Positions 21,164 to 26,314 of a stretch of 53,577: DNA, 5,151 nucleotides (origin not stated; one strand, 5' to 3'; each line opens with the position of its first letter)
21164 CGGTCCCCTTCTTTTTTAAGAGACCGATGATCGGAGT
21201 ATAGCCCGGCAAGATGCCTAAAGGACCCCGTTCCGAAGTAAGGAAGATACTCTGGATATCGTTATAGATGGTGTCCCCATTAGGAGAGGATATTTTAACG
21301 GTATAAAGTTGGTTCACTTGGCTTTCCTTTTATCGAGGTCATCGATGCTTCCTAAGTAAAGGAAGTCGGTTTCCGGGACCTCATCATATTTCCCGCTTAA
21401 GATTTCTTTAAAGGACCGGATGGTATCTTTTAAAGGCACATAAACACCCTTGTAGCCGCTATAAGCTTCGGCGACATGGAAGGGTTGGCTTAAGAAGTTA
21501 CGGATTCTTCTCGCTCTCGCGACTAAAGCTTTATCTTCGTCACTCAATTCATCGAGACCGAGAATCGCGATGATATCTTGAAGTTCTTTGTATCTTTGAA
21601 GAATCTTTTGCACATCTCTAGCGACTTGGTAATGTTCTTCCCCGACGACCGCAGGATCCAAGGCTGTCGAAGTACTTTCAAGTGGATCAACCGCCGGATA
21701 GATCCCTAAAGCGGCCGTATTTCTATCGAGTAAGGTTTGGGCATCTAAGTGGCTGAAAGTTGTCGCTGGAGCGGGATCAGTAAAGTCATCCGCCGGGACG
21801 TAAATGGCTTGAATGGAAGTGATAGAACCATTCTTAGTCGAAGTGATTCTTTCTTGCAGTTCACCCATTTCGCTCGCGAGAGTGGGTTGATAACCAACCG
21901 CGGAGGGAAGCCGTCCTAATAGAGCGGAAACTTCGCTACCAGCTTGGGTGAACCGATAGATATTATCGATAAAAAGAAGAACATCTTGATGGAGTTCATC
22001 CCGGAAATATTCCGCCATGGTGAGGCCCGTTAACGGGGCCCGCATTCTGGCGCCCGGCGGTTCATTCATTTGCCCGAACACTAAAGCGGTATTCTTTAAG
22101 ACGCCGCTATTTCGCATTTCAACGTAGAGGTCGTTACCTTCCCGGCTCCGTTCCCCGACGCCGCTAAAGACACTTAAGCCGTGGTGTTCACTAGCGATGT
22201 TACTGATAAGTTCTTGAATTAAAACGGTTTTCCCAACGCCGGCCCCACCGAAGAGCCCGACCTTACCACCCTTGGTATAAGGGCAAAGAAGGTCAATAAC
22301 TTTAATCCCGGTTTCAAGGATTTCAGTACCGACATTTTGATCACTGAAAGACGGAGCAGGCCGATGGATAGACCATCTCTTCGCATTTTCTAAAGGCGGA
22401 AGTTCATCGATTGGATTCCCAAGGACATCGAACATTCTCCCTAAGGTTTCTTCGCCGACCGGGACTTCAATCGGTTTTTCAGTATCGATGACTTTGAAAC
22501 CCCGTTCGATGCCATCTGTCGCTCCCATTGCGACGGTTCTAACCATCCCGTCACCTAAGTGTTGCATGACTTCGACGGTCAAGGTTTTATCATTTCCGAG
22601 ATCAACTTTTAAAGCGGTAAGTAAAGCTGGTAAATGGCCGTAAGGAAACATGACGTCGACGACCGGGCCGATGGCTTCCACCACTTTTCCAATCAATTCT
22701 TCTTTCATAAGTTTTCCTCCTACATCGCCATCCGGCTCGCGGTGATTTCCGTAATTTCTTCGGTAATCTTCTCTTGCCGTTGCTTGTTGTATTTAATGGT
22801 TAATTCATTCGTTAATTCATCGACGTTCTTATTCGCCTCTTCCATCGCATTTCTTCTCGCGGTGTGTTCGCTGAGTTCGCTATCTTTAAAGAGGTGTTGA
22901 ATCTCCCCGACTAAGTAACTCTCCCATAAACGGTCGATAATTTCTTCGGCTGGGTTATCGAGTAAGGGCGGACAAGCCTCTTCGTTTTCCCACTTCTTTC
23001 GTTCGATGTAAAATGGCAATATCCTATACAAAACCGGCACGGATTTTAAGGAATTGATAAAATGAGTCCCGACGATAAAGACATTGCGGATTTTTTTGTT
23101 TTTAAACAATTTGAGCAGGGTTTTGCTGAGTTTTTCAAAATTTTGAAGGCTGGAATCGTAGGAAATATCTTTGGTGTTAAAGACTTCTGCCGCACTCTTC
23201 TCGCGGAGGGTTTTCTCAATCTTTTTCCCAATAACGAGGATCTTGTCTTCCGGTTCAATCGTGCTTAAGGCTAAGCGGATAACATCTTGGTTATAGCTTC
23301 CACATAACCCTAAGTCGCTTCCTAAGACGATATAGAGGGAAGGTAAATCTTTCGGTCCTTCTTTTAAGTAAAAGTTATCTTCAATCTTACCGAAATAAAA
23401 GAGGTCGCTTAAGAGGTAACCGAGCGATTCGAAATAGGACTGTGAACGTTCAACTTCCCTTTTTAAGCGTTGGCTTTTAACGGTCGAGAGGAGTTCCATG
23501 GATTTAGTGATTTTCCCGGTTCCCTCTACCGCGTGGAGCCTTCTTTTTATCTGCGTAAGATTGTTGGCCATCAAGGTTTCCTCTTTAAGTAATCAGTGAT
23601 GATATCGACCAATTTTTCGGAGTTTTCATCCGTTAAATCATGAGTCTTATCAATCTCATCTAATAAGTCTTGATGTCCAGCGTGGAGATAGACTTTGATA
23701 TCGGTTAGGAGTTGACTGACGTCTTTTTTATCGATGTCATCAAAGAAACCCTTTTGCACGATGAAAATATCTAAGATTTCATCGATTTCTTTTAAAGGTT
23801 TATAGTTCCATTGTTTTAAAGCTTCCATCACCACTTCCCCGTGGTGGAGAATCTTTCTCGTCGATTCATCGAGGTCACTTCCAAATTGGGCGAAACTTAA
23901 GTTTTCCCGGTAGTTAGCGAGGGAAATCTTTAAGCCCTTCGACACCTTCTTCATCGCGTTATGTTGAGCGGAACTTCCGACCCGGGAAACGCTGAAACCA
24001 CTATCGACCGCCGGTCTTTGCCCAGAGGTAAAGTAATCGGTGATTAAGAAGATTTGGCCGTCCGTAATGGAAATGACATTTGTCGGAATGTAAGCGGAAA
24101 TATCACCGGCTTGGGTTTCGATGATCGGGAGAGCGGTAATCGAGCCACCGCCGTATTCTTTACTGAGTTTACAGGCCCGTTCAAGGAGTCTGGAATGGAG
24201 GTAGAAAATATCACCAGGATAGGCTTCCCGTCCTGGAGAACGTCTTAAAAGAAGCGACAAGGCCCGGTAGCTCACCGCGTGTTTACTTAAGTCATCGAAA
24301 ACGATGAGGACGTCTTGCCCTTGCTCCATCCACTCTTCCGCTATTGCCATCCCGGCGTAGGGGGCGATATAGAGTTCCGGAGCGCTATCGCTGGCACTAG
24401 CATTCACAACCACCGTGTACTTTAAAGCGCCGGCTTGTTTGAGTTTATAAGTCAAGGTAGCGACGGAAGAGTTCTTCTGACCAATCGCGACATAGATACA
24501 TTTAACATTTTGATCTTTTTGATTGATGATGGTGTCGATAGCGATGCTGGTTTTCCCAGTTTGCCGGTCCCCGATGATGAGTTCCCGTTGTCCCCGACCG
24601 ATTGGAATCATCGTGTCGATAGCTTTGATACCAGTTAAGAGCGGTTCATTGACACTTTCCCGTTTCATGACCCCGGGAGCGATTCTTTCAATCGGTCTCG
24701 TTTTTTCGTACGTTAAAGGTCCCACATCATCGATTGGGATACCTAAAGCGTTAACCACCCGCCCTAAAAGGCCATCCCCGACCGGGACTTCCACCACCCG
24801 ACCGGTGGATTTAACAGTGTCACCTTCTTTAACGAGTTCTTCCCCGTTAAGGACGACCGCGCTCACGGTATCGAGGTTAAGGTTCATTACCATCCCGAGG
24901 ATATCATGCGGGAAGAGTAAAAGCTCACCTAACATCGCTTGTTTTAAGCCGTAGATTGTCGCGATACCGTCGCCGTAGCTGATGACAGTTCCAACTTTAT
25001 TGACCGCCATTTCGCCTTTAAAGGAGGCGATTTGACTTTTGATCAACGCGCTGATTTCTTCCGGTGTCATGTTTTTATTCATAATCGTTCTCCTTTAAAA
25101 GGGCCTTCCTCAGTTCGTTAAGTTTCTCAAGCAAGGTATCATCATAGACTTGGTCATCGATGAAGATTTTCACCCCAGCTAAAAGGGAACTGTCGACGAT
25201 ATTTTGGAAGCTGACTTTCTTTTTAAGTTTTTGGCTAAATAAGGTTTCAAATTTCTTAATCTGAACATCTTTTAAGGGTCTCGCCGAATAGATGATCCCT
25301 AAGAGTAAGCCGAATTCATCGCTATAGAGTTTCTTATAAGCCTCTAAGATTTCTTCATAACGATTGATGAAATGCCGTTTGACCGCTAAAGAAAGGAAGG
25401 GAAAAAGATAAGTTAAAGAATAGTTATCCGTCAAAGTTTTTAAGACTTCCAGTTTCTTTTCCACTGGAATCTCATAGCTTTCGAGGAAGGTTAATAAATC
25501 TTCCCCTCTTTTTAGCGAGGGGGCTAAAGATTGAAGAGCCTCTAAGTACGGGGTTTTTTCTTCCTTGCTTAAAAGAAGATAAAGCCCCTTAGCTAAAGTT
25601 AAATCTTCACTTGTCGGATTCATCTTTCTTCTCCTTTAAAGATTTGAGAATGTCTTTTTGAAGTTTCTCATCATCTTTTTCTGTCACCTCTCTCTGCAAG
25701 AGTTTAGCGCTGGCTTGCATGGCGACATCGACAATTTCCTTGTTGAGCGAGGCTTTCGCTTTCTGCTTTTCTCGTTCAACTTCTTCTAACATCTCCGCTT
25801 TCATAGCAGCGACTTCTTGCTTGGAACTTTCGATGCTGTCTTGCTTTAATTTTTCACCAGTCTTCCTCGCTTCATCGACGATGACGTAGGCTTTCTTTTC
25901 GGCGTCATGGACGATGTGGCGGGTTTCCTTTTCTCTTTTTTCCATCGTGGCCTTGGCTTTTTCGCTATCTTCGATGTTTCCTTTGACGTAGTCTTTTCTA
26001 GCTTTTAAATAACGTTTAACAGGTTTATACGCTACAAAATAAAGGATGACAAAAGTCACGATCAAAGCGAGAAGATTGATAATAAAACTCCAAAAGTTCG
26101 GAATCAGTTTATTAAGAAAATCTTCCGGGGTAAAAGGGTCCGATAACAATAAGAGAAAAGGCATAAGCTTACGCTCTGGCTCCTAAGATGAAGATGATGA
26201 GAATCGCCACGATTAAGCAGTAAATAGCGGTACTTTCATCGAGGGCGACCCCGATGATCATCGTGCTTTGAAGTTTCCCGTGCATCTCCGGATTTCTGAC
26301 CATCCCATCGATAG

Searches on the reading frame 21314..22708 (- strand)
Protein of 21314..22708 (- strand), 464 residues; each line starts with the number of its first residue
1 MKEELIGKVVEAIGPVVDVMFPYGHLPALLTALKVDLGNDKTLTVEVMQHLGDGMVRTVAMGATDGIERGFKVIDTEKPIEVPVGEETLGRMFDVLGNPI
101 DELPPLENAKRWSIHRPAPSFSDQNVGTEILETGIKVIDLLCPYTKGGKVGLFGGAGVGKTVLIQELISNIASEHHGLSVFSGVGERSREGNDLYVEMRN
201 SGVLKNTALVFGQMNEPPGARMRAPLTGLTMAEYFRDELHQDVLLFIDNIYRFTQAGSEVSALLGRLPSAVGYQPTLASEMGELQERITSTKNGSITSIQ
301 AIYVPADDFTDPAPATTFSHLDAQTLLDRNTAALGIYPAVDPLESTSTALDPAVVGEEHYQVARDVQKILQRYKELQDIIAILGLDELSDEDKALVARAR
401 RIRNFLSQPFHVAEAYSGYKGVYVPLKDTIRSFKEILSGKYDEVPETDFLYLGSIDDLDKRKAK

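Call 43: search_protein_families(library=pfam, proteins=[window:21314-22708:-])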
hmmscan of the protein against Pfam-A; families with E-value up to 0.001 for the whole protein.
window:21314-22708:- (464 aa): 4 families
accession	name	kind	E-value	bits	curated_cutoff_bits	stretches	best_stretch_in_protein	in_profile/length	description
PF00006.31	ATP-synt_ab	-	1.6e-74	250.6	29.5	1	134-347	1-213/213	ATP synthase alpha/beta family, nucleotide-binding domain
PF02874.29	ATP-synt_ab_N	-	1.5e-18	67.5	20.9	1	9-76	1-68/69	ATP synthase alpha/beta family, beta-barrel domain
PF22919.1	ATP-synt_VA_C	-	7e-18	65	24.7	1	353-443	6-99/101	C-terminal domain of V and A type ATP synthase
PF18269.6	T3SS_ATPase_C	-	0.00061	20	22.7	0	355-411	1-58/72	T3SS EscN ATPase C-terminal domain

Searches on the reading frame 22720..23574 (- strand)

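Call 43: search_protein_families(library=pfam, proteins=[window:22720-23574:-])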
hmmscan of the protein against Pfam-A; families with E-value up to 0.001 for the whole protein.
window:22720-23574:- (284 aa): 1 family
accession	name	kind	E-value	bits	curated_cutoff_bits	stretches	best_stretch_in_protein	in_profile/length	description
PF00231.24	ATP-synt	-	1.7e-65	222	39.9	1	5-283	1-284/285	ATP synthase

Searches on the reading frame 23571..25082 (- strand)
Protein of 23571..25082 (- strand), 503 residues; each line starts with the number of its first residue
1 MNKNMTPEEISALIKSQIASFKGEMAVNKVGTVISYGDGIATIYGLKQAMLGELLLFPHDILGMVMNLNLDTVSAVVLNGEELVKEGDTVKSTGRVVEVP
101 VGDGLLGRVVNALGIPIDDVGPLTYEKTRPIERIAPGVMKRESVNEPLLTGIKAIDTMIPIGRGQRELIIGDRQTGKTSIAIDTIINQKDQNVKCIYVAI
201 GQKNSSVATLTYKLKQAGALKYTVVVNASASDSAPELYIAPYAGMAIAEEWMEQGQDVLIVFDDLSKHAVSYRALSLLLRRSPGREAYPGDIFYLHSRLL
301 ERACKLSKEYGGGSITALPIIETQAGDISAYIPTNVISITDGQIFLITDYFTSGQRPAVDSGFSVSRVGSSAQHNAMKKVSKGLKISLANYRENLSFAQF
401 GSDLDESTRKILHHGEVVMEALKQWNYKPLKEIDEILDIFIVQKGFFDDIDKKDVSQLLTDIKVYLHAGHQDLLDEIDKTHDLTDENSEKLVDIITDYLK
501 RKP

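Call 44: search_protein_families(library=pfam, proteins=[window:23571-25082:-])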
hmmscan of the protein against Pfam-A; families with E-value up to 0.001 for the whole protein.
window:23571-25082:- (503 aa): 5 families
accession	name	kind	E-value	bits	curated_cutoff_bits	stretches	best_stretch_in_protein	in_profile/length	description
PF00006.31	ATP-synt_ab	-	3.1e-79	266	29.5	1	151-366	1-213/213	ATP synthase alpha/beta family, nucleotide-binding domain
PF00306.32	ATP-synt_ab_C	-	3.3e-36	124.9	27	1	373-497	1-125/126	ATP synthase alpha/beta chain, C terminal domain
PF02874.29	ATP-synt_ab_N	-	1.3e-11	45.2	20.9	1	28-94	3-69/69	ATP synthase alpha/beta family, beta-barrel domain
PF09378.16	HAS-barrel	-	8.1e-05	23.1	25.2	1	30-103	5-81/90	HAS barrel domain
PF06745.19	ATPase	-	0.0002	21.2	26.6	1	150-207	3-63/231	KaiC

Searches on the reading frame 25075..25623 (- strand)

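Call 44: search_protein_families(library=pfam, proteins=[window:25075-25623:-])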
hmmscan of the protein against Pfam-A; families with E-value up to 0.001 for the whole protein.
window:25075-25623:- (182 aa): 1 family
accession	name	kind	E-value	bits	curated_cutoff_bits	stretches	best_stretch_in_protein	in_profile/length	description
PF00213.23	OSCP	-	1.6e-25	90.6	22.3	1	20-175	15-172/172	ATP synthase delta (OSCP) subunit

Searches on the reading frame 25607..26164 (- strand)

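Call 44: search_protein_families(library=pfam, proteins=[window:25607-26164:-])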
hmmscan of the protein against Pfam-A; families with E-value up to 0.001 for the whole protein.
window:25607-26164:- (185 aa): 1 family
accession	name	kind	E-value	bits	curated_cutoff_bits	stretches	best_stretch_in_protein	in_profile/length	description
PF00430.23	ATP-synt_B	-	1.2e-22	80.9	28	1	27-157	2-132/132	ATP synthase B/B' CF(0)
